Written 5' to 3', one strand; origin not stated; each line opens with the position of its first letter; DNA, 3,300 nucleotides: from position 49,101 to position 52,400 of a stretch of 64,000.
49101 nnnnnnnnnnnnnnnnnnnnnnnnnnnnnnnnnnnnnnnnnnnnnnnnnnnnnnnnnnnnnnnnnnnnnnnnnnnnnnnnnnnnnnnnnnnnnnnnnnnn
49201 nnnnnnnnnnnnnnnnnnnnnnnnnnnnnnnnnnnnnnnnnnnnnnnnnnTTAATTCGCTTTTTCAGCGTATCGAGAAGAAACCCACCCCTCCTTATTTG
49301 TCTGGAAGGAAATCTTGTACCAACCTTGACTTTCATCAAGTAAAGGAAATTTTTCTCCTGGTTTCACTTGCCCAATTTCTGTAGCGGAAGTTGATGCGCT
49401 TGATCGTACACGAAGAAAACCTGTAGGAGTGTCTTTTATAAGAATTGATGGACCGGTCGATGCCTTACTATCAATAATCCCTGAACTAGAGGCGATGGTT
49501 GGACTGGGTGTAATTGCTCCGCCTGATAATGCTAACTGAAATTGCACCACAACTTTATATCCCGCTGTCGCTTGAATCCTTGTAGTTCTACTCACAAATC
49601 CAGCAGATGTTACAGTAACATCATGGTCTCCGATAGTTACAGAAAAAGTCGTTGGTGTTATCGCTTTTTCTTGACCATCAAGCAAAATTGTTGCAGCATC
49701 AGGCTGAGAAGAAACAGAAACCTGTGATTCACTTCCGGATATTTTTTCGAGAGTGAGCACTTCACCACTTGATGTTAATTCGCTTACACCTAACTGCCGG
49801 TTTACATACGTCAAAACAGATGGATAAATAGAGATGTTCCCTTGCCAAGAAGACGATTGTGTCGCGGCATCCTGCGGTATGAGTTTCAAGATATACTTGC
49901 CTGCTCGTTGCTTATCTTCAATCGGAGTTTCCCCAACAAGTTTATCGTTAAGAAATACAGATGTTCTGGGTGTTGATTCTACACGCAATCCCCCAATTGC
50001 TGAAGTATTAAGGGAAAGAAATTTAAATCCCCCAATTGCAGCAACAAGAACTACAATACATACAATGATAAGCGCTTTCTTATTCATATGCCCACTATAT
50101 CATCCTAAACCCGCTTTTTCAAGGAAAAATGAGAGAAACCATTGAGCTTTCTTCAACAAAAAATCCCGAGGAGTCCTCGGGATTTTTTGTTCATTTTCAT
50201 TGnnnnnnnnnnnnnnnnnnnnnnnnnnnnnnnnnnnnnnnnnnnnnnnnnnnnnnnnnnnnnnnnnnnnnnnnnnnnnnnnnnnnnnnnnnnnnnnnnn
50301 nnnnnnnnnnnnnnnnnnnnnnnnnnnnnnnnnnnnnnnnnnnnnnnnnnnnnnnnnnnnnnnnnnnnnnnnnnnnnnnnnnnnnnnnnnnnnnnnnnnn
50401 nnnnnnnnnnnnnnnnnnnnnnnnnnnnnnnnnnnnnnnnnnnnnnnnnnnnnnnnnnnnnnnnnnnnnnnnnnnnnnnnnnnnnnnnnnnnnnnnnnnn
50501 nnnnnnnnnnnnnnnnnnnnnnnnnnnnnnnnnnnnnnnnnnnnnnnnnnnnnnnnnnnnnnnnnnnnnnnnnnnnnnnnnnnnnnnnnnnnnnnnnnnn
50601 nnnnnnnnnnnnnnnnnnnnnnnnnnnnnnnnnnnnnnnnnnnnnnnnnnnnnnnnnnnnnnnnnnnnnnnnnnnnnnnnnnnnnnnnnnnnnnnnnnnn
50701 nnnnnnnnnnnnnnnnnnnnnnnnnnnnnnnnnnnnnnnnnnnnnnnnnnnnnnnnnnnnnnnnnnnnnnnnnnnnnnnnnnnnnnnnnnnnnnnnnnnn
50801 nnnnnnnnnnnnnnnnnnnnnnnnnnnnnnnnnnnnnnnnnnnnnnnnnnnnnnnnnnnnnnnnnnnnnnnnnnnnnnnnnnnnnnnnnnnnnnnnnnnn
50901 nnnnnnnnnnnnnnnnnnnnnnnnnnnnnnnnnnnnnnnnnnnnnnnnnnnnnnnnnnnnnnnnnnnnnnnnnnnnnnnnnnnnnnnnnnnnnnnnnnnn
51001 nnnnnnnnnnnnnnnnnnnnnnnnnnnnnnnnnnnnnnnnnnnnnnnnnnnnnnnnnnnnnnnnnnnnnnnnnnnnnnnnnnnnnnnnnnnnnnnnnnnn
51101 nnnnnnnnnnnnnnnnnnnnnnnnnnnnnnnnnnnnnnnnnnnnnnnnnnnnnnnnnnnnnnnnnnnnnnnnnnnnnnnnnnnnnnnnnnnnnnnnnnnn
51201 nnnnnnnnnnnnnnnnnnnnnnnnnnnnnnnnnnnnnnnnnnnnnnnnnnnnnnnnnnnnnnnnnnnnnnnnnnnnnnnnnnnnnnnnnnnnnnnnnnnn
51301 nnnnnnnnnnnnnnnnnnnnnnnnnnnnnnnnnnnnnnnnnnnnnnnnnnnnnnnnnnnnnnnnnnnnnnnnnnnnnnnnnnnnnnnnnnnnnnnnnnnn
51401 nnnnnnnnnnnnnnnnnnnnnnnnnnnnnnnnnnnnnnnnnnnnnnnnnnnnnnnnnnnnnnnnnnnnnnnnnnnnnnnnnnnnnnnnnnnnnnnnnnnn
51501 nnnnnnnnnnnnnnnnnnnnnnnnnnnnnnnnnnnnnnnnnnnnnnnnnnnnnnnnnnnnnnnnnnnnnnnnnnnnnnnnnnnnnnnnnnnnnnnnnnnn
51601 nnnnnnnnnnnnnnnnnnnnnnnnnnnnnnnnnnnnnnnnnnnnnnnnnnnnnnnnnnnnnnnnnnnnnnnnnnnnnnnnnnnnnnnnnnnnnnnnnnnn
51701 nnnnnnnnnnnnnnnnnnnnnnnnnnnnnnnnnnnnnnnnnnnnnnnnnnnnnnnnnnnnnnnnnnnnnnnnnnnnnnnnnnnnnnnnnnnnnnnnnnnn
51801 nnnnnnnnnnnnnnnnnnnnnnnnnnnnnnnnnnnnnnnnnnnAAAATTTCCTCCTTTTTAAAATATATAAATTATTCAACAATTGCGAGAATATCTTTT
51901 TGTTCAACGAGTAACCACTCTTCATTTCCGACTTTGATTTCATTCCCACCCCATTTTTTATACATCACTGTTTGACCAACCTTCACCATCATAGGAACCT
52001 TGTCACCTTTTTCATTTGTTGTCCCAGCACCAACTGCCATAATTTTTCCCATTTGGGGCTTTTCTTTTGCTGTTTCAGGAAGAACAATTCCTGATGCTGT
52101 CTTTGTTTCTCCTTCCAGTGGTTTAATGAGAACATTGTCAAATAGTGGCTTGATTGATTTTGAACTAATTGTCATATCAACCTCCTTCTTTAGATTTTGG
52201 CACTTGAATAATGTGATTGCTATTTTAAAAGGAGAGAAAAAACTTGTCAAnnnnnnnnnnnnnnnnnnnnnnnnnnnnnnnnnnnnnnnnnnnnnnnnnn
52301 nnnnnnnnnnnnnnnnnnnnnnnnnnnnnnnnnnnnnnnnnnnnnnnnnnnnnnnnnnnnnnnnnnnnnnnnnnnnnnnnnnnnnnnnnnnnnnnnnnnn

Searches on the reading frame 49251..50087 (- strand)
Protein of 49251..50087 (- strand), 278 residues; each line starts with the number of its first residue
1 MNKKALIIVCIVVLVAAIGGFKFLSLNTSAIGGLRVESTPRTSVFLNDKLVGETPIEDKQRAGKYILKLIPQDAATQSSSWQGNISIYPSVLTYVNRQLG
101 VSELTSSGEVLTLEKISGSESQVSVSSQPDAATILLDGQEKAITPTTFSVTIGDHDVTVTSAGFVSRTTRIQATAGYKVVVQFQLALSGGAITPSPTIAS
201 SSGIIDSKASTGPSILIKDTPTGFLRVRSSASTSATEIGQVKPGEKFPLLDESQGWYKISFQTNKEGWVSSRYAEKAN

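Call 11: search_protein_families(library=pfam, proteins=[window:49251-50087:-])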
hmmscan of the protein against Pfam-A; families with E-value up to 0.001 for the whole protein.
window:49251-50087:- (278 aa): 2 families
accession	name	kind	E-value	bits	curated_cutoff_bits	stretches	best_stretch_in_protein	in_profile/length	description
PF08239.17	SH3_3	-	3.8e-15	56.2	27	1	224-273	2-52/54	Bacterial SH3 domain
PF08308.17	PEGA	-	2.4e-14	53.4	20.8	1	121-185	2-67/71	PEGA domain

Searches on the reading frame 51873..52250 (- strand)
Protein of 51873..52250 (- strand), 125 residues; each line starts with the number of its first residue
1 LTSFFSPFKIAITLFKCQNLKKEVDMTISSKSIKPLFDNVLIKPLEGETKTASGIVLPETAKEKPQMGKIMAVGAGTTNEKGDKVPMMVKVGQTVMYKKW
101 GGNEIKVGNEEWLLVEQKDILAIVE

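Call 18: search_protein_families(library=pfam, proteins=[window:51873-52250:-])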
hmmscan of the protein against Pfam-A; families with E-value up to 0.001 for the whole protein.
window:51873-52250:- (125 aa): 1 family
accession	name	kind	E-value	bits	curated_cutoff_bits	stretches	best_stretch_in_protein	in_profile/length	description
PF00166.26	Cpn10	-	1.5e-34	118.3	21.1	1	33-124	2-93/93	Chaperonin 10 Kd subunit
